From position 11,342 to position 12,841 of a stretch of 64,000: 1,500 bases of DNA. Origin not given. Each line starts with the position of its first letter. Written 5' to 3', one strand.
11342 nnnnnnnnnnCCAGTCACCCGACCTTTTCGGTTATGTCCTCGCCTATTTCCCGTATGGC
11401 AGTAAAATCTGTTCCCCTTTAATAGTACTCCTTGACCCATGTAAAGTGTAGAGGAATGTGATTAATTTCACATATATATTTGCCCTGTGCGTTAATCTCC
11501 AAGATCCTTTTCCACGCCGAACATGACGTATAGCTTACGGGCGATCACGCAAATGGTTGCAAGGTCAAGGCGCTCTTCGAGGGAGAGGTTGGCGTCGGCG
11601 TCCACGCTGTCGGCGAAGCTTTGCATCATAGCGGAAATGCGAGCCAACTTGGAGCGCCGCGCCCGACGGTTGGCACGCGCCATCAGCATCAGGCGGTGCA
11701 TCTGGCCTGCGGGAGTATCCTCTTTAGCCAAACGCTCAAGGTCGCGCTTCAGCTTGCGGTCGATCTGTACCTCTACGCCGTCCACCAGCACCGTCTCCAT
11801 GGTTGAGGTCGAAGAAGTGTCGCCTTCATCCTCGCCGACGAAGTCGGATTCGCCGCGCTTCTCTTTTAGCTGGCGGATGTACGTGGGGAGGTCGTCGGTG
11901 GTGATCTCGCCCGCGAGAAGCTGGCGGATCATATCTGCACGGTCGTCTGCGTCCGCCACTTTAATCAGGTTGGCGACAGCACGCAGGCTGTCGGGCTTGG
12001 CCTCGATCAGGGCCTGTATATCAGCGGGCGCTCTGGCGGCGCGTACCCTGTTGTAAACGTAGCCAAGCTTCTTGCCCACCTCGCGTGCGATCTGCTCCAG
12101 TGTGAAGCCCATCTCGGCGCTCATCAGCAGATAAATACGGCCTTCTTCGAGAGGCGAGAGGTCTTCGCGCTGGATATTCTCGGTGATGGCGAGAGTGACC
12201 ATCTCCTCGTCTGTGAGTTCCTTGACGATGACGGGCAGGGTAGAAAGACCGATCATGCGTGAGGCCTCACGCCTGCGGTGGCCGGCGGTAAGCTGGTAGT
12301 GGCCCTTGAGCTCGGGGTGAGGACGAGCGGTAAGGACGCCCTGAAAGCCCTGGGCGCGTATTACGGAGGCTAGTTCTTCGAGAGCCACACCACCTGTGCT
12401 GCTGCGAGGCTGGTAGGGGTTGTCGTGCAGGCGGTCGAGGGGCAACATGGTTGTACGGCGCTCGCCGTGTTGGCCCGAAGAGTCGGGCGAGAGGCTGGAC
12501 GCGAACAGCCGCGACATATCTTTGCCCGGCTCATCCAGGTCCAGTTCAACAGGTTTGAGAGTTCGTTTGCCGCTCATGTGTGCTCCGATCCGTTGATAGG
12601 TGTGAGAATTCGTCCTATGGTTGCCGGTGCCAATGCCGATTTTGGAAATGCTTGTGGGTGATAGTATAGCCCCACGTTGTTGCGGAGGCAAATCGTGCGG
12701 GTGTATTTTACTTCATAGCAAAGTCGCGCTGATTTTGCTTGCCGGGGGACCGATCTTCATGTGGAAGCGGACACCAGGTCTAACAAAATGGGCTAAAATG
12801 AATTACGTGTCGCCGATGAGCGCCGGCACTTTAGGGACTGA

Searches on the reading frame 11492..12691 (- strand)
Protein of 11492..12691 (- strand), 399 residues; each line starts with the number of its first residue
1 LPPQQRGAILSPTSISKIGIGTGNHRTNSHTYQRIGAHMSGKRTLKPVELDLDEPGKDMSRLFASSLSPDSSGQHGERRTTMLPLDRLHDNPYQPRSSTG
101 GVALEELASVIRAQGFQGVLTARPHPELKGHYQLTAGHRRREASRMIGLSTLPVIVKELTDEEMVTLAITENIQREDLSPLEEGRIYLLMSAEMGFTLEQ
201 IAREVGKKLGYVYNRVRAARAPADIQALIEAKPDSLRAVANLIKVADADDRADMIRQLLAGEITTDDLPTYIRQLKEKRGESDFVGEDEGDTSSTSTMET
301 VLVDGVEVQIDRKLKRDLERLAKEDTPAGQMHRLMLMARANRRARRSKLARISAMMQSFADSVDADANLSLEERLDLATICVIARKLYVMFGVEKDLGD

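Call 41: search_protein_families(library=pfam, proteins=[window:11492-12691:-], max_evalue=0.00001)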
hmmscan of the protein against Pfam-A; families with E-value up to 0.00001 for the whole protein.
window:11492-12691:- (399 aa): 2 families
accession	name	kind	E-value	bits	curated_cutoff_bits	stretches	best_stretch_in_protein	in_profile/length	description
PF02195.25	ParB_N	-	8e-20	71.1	26.3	1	81-174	4-95/95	ParB N-terminal domain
PF17762.8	HTH_ParB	-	2.3e-10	41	22.6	1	176-276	1-101/102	ParB HTH domain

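Call 47: search_protein_families(library=ncbifam, proteins=[window:11492-12691:-], max_evalue=0.001)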
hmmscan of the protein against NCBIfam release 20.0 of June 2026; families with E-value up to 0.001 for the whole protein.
window:11492-12691:- (399 aa): 6 families
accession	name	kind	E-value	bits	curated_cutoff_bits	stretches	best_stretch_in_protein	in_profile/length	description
TIGR00180.1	parB_part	domain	9.5e-36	123.3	58.45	1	78-248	3-174/186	ParB/RepB/Spo0J family partition protein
TIGR04285.1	nucleoid_noc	exception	1.6e-35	122.7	315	1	81-280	3-199/255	nucleoid occlusion protein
TIGR03734.1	PRTRC_parB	hypoth_equivalog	1.5e-19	70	278.6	1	92-274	5-188/555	PRTRC system ParB family protein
TIGR03454.1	partition_RepB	equivalog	1.3e-15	57.6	201.5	1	101-208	85-190/325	plasmid partitioning protein RepB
NF010440.0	PRK13866.1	equivalog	2.6e-11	43.2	522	1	104-203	90-187/336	plasmid partitioning protein RepB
NF010406.0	PRK13832.1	subfamily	6.9e-08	31.5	640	1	88-205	12-129/578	plasmid partitioning protein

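Call 50: find_homologous_proteins(query=window:11495-12577:-, max_evalue=1e-10)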
Query seq(361 aa) (361 aa): 2132 proteins with E <= 1e-10 among 8000 candidates; the best 120 are listed.
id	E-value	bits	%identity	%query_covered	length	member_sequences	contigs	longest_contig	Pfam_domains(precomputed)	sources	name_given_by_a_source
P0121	9.7e-227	769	100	100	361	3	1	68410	PF17762.9,PF02195.27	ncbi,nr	ncbi:MAG TPA: ParB/RepB/Spo0J family partition protein [Chloroflexia bacterium]|nr:ParB/RepB/Spo0J f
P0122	3.0e-189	646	86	100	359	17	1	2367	PF17762.9,PF02195.27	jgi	jgi:ParB family chromosome partitioning protein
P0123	1.0e-143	497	96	70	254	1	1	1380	PF17762.9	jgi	jgi:ParB-like chromosome segregation protein Spo0J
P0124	5.1e-121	422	57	99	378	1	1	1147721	PF17762.9,PF02195.27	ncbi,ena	-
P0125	1.1e-116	408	54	98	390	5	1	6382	PF17762.9,PF02195.27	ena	-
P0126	5.6e-112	392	55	98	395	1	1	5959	PF17762.9,PF02195.27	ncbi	-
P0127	1.9e-110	387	55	98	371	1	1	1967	PF17762.9,PF02195.27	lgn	-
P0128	2.4e-107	377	54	99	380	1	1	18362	PF17762.9,PF02195.27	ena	-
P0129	3.5e-106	373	68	66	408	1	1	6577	PF17762.9,PF02195.27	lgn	-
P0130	4.2e-105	370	51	98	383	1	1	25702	PF17762.9,PF02195.27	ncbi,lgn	ncbi:MAG: ParB/RepB/Spo0J family partition protein [Chloroflexota bacterium]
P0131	2.5e-94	334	46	99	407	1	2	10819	PF17762.9,PF02195.27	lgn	-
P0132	1.6e-91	325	48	98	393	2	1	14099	PF17762.9,PF02195.27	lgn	-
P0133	1.3e-87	312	68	61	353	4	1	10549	PF17762.9,PF02195.27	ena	-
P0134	9.4e-87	309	68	60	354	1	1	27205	PF17762.9,PF02195.27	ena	-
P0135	4.3e-86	307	51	93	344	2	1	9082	PF17762.9,PF02195.27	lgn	-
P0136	2.3e-85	305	47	98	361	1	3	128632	PF17762.9,PF02195.27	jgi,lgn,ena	jgi:ParB family chromosome partitioning protein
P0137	5.4e-83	297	47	93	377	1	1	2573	PF17762.9,PF02195.27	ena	-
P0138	6.9e-83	297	48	93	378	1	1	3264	PF17762.9,PF02195.27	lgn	-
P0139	2.5e-82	295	67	60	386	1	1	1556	PF17762.9,PF02195.27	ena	-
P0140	4.9e-82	294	49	93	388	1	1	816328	PF17762.9,PF02195.27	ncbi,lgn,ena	ncbi:MAG: ParB/RepB/Spo0J family partition protein [Chloroflexia bacterium]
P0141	6.4e-82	294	62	65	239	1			PF17762.9,PF02195.27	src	-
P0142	7.1e-82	293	61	66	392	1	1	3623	PF17762.9,PF02195.27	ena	-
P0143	9.9e-82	293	62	65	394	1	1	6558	PF17762.9,PF02195.27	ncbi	ncbi:MAG: ParB/RepB/Spo0J family partition protein [Chloroflexia bacterium]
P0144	1.4e-81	293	46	94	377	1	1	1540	PF17762.9,PF02195.27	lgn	-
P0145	1.5e-81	292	64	60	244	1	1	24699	PF17762.9,PF02195.27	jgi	jgi:ParB family chromosome partitioning protein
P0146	1.7e-81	292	64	62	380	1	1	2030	PF17762.9,PF02195.27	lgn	-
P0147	2.4e-81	292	64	60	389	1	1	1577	PF17762.9,PF02195.27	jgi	jgi:ParB family chromosome partitioning protein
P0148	6.8e-81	290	65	62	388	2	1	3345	PF17762.9,PF02195.27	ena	-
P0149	7.3e-81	290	63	65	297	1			PF17762.9,PF02195.27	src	-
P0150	1.2e-80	289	62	64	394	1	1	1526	PF17762.9,PF02195.27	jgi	jgi:ParB/RepB/Spo0J family partition protein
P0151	4.0e-80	288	64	60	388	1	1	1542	PF17762.9,PF02195.27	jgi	jgi:ParB family chromosome partitioning protein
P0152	7.3e-80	287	59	64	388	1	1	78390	PF17762.9,PF02195.27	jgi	jgi:ParB family chromosome partitioning protein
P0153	1.3e-79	286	46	97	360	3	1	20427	PF17762.9,PF02195.27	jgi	jgi:ParB/RepB/Spo0J family partition protein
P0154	1.4e-79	286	60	66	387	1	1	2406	PF17762.9,PF02195.27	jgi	jgi:ParB/RepB/Spo0J family partition protein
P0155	2.2e-79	285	65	60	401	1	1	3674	PF17762.9,PF02195.27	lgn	-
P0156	2.4e-79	285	45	97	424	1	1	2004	PF17762.9,PF02195.27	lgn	-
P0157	3.2e-79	285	59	64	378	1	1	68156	PF17762.9,PF02195.27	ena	-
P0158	3.5e-79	285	61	64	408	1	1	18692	PF17762.9,PF02195.27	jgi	jgi:ParB family chromosome partitioning protein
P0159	3.9e-79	284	47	93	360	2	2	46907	PF17762.9,PF02195.27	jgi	jgi:ParB/RepB/Spo0J family partition protein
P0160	3.9e-79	284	61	64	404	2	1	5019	PF17762.9,PF02195.27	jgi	jgi:ParB family chromosome partitioning protein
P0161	4.5e-79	284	48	93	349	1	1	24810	PF17762.9,PF02195.27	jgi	jgi:ParB family chromosome partitioning protein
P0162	5.0e-79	284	46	96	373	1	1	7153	PF17762.9,PF02195.27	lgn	-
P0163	5.1e-79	284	44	98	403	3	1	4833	PF17762.9,PF02195.27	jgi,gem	-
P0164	6.7e-79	284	49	92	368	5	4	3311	PF17762.9,PF02195.27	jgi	jgi:ParB/RepB/Spo0J family partition protein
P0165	7.2e-79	284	57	71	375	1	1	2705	PF17762.9,PF02195.27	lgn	-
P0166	7.4e-79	284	47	95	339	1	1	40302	PF17762.9,PF02195.27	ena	-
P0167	7.7e-79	283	48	93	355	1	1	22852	PF17762.9,PF02195.27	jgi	jgi:ParB/RepB/Spo0J family partition protein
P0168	1.1e-78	283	47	94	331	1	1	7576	PF17762.9,PF02195.27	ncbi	-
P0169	1.5e-78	283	59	68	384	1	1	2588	PF17762.9,PF02195.27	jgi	jgi:ParB family chromosome partitioning protein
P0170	3.2e-78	281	48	93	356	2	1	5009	PF17762.9,PF02195.27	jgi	jgi:ParB family chromosome partitioning protein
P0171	4.4e-78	281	47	92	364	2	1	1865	PF17762.9,PF02195.27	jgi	jgi:ParB/RepB/Spo0J family partition protein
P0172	4.6e-78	281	46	93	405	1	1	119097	PF17762.9,PF02195.27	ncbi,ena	-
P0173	4.6e-78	281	63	62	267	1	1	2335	PF17762.9,PF02195.27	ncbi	ncbi:MAG: ParB/RepB/Spo0J family partition protein, partial [Chloroflexia bacterium]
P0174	6.9e-78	280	56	68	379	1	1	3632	PF17762.9,PF02195.27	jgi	jgi:ParB family chromosome partitioning protein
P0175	8.2e-78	280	62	60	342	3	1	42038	PF17762.9,PF02195.27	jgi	jgi:ParB family chromosome partitioning protein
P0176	8.8e-78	280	47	93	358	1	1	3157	PF17762.9,PF02195.27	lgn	-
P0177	9.9e-78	280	57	65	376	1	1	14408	PF17762.9,PF02195.27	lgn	-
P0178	1.2e-77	280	68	53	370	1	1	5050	PF17762.9,PF02195.27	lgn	-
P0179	1.5e-77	279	64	60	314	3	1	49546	PF17762.9,PF02195.27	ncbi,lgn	-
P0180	2.0e-77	279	47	96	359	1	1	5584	PF17762.9,PF02195.27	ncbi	-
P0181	2.5e-77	279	45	93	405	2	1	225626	PF17762.9,PF02195.27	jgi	jgi:ParB family chromosome partitioning protein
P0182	4.7e-77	278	63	60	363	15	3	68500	PF17762.9,PF02195.27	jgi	jgi:ParB/RepB/Spo0J family partition protein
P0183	6.2e-77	277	47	93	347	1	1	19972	PF17762.9,PF02195.27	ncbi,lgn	ncbi:MAG: ParB/RepB/Spo0J family partition protein [Chloroflexota bacterium]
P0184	6.2e-77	277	62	60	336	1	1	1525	PF17762.9,PF02195.27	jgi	jgi:ParB family chromosome partitioning protein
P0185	6.5e-77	277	59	66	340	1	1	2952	PF17762.9,PF02195.27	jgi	jgi:ParB family chromosome partitioning protein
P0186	6.7e-77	277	64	60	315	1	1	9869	PF17762.9,PF02195.27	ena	-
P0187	7.6e-77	277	56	74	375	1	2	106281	PF17762.9,PF02195.27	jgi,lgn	jgi:ParB/RepB/Spo0J family partition protein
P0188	1.2e-76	276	63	60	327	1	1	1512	PF17762.9,PF02195.27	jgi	jgi:ParB family chromosome partitioning protein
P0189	1.3e-76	276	59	65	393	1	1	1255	PF17762.9,PF02195.27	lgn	-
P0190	1.6e-76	276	60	65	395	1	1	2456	PF17762.9,PF02195.27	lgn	-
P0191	2.1e-76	275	56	66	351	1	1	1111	PF17762.9,PF02195.27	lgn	-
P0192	2.2e-76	275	61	60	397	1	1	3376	PF17762.9,PF02195.27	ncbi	-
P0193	2.2e-76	275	60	60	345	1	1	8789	PF17762.9,PF02195.27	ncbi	-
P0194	2.5e-76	275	61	65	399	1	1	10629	PF17762.9,PF02195.27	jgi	jgi:ParB/RepB/Spo0J family partition protein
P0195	3.7e-76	275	47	92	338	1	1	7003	PF17762.9,PF02195.27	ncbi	-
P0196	4.6e-76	274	61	60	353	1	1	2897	PF17762.9,PF02195.27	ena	-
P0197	4.7e-76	274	63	60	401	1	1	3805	PF17762.9,PF02195.27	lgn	-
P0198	4.9e-76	274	57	72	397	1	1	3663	PF17762.9,PF02195.27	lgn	-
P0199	5.3e-76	274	63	60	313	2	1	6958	PF17762.9,PF02195.27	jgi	jgi:ParB family chromosome partitioning protein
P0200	2.2e-75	272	57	64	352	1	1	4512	PF17762.9,PF02195.27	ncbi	-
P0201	9.2e-75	270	59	60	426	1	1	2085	PF17762.9,PF02195.27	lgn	-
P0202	1.0e-74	270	64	54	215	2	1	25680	PF17762.9,PF02195.27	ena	-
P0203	1.1e-74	270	57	65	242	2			PF17762.9,PF08281.19,PF02195.27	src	-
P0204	1.7e-74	269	61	60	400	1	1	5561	PF17762.9,PF02195.27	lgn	-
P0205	2.6e-74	269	68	52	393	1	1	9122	PF17762.9,PF02195.27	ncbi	-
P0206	2.7e-74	269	57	64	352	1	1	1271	PF17762.9,PF02195.27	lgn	-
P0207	2.7e-74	269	67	53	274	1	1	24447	PF17762.9,PF02195.27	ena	-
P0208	3.7e-74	268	60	60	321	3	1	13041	PF17762.9,PF02195.27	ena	-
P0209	5.3e-74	268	46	96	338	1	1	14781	PF17762.9,PF02195.27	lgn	-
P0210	6.0e-74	267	65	54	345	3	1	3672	PF17762.9,PF02195.27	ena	-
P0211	1.3e-73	266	57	61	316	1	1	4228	PF17762.9,PF02195.27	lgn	-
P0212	1.5e-73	266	-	-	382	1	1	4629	PF17762.9,PF02195.27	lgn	-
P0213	3.1e-73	265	44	93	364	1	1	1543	PF17762.9,PF02195.27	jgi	jgi:ParB family chromosome partitioning protein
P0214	1.0e-72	263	52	70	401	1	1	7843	PF17762.9,PF02195.27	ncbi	-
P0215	2.2e-72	262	50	85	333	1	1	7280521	PF17762.9,PF02195.27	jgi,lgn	jgi:ParB/RepB/Spo0J family partition protein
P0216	4.3e-72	261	48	85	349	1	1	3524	PF17762.9,PF02195.27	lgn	-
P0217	4.8e-72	261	56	66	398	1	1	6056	PF17762.9,PF02195.27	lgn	-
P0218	7.5e-72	261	48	86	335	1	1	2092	PF17762.9,PF02195.27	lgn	-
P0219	1.2e-71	260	46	95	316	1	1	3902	PF17762.9,PF02195.27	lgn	-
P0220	3.3e-71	258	56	60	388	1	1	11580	PF17762.9,PF02195.27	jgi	jgi:ParB family chromosome partitioning protein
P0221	5.0e-71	258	55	67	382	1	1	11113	PF17762.9,PF02195.27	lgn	-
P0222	1.8e-70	256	71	50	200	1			PF17762.9,PF02195.27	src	-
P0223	5.7e-69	251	55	68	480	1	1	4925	PF17762.9,PF02195.27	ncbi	-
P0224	5.9e-69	251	55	62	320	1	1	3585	PF17762.9,PF02195.27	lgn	-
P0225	7.9e-69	251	58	61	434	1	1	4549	PF17762.9,PF02195.27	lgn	-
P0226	1.3e-68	250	60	56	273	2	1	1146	PF17762.9,PF02195.27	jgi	jgi:ParB family chromosome partitioning protein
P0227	2.7e-68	249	44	93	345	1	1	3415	PF17762.9,PF02195.27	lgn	-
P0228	1.4e-67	246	48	78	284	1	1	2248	PF17762.9,PF02195.27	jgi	jgi:ParB/RepB/Spo0J family partition protein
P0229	2.7e-67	246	49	78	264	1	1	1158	PF17762.9,PF02195.27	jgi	jgi:ParB/RepB/Spo0J family partition protein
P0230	3.3e-67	245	57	60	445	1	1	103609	PF17762.9,PF02195.27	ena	-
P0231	1.7e-66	243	56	60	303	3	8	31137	PF17762.9,PF02195.27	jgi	-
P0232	6.0e-66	241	47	78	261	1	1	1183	PF17762.9,PF02195.27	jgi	-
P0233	6.9e-66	241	52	62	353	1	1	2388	PF17762.9,PF02195.27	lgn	-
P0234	9.8e-66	240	44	81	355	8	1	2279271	PF17762.9,PF02195.27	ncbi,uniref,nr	ncbi:hypothetical protein KSD_65640 [Ktedonobacter sp. SOSP1-85]|uniref:ParB/RepB/Spo0J family parti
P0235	1.1e-65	240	57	60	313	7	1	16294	PF17762.9,PF02195.27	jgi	jgi:ParB family chromosome partitioning protein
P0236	1.6e-65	240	43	88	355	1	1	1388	PF17762.9,PF02195.27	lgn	-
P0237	1.7e-65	240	58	56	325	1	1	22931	PF17762.9,PF02195.27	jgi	jgi:ParB/RepB/Spo0J family partition protein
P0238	2.1e-65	239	54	63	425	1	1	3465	PF17762.9,PF02195.27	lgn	-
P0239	2.7e-65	239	54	63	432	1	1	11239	PF17762.9,PF02195.27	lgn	-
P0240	5.0e-65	238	63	51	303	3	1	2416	PF17762.9,PF02195.27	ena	-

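Call 51: find_encoding_contigs(protein=P0124, flank=10000, max_places=2)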
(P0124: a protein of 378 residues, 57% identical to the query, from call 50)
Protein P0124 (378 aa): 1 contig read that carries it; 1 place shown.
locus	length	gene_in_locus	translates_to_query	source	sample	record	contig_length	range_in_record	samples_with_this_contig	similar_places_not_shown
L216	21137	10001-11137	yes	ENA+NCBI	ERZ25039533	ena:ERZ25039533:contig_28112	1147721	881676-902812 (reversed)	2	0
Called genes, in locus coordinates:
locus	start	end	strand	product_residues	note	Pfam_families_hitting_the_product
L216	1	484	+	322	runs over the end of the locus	PF00924:MS_channel_2nd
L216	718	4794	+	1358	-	-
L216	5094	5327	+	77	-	-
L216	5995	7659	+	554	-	PF13730:HTH_36 (faint)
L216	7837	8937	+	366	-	PF00376:MerR (weak), PF12728:HTH_17, PF13411:MerR_1 (faint), PF01656:CbiA, PF02374:ArsA_ATPase (weak), PF06564:CBP_BcsQ, PF10609:ParA (weak), PF13614:AAA_31, +2 more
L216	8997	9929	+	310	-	PF10547:P22_AR_N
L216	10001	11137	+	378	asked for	PF02195:ParB_N, PF17762:HTH_ParB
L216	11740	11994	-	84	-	PF02604:PhdYeFM_antitox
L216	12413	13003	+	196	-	PF05685:Uma2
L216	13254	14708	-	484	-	PF13005:zf-IS66 (weak), PF03050:DDE_Tnp_IS66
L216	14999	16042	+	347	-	PF00528:BPD_transp_1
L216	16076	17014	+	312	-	PF00528:BPD_transp_1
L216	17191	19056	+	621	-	PF01547:SBP_bac_1, PF13416:SBP_bac_8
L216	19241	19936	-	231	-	PF06863:DUF1254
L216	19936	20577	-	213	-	PF06742:DUF1214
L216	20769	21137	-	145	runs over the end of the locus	-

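Call 52: find_encoding_contigs(protein=P0140, flank=10000, max_places=2)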
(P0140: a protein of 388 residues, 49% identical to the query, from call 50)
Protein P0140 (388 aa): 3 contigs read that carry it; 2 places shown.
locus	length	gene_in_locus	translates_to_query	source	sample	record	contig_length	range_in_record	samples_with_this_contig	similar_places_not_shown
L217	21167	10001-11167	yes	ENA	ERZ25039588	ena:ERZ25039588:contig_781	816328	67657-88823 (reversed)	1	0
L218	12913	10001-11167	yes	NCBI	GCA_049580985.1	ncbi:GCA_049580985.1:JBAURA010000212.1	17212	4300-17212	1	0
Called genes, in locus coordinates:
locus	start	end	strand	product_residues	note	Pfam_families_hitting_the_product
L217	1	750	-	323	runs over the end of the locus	PF02653:BPD_transp_2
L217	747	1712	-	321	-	PF02653:BPD_transp_2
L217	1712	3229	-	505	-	PF00005:ABC_tran, PF13304:AAA_21 (faint), PF00005:ABC_tran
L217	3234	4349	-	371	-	PF13407:Peripla_BP_4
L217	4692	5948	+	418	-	PF00480:ROK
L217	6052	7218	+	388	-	PF01408:GFO_IDH_MocA, PF03447:NAD_binding_3 (weak), PF22725:GFO_IDH_MocA_C3, PF02894:GFO_IDH_MocA_C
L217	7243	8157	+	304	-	PF01261:AP_endonuc_2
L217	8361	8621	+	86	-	-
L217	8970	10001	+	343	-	PF00376:MerR (faint), PF12728:HTH_17, PF06564:CBP_BcsQ, PF09140:MipZ (faint), PF10609:ParA (weak), PF13614:AAA_31, PF01656:CbiA, PF02374:ArsA_ATPase (faint)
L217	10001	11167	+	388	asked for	PF02195:ParB_N, PF17762:HTH_ParB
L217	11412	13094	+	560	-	PF21984:DnaD_N (faint), PF13730:HTH_36 (faint)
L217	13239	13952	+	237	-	-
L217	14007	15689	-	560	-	PF25210:Kelch_FKB95 (faint), PF13415:Beta-prop_FBX42 (faint), PF07250:Glyoxal_oxid_N (faint), PF13964:Beta-prop_Calicin (faint), PF24681:Kelch_KLHDC2_KLHL20_DRC7 (faint), PF24981:Beta-prop_ATRN-LZTR1 (faint), PF07646:Kelch_2 (faint), PF01344:Kelch_1 (weak), +1 more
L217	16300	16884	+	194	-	PF13238:AAA_18 (weak), PF13671:AAA_33 (weak), PF01202:SKI (faint)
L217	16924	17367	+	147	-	PF08719:NADAR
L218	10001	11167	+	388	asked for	PF02195:ParB_N, PF17762:HTH_ParB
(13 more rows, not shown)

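Call 55: find_encoding_contigs(protein=P0215, flank=10000, max_places=1)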
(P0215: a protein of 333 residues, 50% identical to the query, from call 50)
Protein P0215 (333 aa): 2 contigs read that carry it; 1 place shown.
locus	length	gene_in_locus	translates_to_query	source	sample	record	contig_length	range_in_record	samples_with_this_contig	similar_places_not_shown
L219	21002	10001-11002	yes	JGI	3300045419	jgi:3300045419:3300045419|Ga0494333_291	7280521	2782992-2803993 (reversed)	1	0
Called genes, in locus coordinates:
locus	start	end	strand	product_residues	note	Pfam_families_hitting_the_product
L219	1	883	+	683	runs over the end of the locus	PF00394:Cu-oxidase (faint), PF07731:Cu-oxidase_2 (weak), PF07732:Cu-oxidase_3, PF07731:Cu-oxidase_2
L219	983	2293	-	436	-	PF00072:Response_reg, PF00563:EAL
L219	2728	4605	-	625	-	-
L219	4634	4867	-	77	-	-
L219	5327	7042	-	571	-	PF15731:MqsA_antitoxin (faint), PF13560:HTH_31, PF01381:HTH_3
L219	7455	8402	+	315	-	PF00248:Aldo_ket_red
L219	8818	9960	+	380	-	PF00376:MerR (weak), PF12728:HTH_17, PF00142:Fer4_NifH (weak), PF01656:CbiA, PF02374:ArsA_ATPase (weak), PF06564:CBP_BcsQ, PF10609:ParA (weak), PF13614:AAA_31, +1 more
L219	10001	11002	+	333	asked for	PF02195:ParB_N, PF17762:HTH_ParB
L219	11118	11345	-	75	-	-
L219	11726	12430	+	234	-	PF08281:Sigma70_r4_2 (weak)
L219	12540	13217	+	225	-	-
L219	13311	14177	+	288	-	PF06114:Peptidase_M78 (weak)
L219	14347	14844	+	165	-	-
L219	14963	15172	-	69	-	-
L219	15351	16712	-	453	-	PF00291:PALP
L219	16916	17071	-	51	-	-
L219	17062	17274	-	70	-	-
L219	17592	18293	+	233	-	PF00072:Response_reg, PF00196:GerE, PF08281:Sigma70_r4_2 (faint)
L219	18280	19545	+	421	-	PF01590:GAF, PF13185:GAF_2, PF13492:GAF_3, PF07730:HisKA_3 (weak), PF13581:HATPase_c_2 (weak), PF02518:HATPase_c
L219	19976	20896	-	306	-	PF01148:CTP_transf_1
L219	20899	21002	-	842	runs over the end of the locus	PF00501:AMP-binding, PF00550:PP-binding, PF01553:Acyltransferase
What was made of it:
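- Closest known: parS variants of secondary chromosomes and large plasmids. Different: One homologue lies inside a 7.28-Mb contig (call 55).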

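Call 56: find_encoding_contigs(protein=P0136, flank=10000, max_places=1)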
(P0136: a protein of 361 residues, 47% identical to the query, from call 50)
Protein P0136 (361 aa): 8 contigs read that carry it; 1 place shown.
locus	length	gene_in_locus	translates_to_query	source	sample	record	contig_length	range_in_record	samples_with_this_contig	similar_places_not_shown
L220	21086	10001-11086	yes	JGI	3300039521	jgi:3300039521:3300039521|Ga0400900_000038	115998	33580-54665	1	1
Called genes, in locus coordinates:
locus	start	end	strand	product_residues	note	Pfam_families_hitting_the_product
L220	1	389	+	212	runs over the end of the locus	PF12804:NTP_transf_3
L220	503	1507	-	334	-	PF02498:Bro-N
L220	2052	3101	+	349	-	PF01297:ZnuA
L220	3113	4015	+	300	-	PF00005:ABC_tran, PF02463:SMC_N (faint), PF13304:AAA_21 (faint)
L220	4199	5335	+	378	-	PF00950:ABC-3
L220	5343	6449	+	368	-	PF00950:ABC-3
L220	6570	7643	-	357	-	-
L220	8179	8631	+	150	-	PF00877:NLPC_P60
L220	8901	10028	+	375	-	PF00376:MerR (weak), PF12728:HTH_17, PF00142:Fer4_NifH (faint), PF01656:CbiA, PF02374:ArsA_ATPase (weak), PF06564:CBP_BcsQ, PF10609:ParA (weak), PF13614:AAA_31, +1 more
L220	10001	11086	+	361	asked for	PF02195:ParB_N, PF17762:HTH_ParB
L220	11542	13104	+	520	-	PF21984:DnaD_N (faint), PF13730:HTH_36 (faint)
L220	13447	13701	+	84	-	-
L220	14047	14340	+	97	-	PF12840:HTH_20, PF01022:HTH_5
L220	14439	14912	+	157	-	PF00583:Acetyltransf_1, PF13508:Acetyltransf_7, PF13673:Acetyltransf_10 (weak)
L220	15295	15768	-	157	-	PF01451:LMWPc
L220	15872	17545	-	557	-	PF01636:APH (weak), PF03109:ABC1, PF27536:UbiB_helical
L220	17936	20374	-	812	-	PF05228:CHASE4, PF00989:PAS, PF08447:PAS_3, PF13188:PAS_8, PF13426:PAS_9, PF00989:PAS, PF13188:PAS_8, PF08448:PAS_4, +4 more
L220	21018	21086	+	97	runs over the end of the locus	-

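Call 57: find_encoding_contigs(protein=P0130, flank=10000, max_places=1)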
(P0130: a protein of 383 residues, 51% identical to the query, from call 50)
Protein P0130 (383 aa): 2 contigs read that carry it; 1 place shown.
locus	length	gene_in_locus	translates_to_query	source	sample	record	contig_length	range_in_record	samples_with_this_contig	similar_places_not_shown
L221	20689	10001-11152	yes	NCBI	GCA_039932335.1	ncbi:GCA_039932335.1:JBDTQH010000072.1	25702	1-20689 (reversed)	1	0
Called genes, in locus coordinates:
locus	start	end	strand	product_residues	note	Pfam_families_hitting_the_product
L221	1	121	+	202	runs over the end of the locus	PF01327:Pep_deformylase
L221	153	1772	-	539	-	PF21984:DnaD_N (faint), PF13730:HTH_36 (faint)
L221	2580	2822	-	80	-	-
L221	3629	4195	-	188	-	-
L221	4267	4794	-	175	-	PF18917:LiaI-LiaF-like_TM1 (faint), PF22570:LiaF-TM (faint)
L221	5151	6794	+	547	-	PF02446:Glyco_hydro_77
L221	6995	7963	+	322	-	PF00296:Bac_luciferase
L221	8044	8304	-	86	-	-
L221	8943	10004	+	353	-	PF00376:MerR (weak), PF12728:HTH_17, PF02374:ArsA_ATPase (weak), PF06564:CBP_BcsQ, PF09140:MipZ (faint), PF10609:ParA (weak), PF13614:AAA_31, PF01656:CbiA, +1 more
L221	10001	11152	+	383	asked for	PF02195:ParB_N, PF17762:HTH_ParB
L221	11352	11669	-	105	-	-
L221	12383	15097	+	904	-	PF00933:Glyco_hydro_3, PF01915:Glyco_hydro_3_C, PF07691:PA14, PF14310:Fn3-like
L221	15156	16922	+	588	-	PF00933:Glyco_hydro_3, PF01915:Glyco_hydro_3_C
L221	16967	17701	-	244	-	PF00149:Metallophos, PF12850:Metallophos_2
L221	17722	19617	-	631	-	-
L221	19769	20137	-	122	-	PF00072:Response_reg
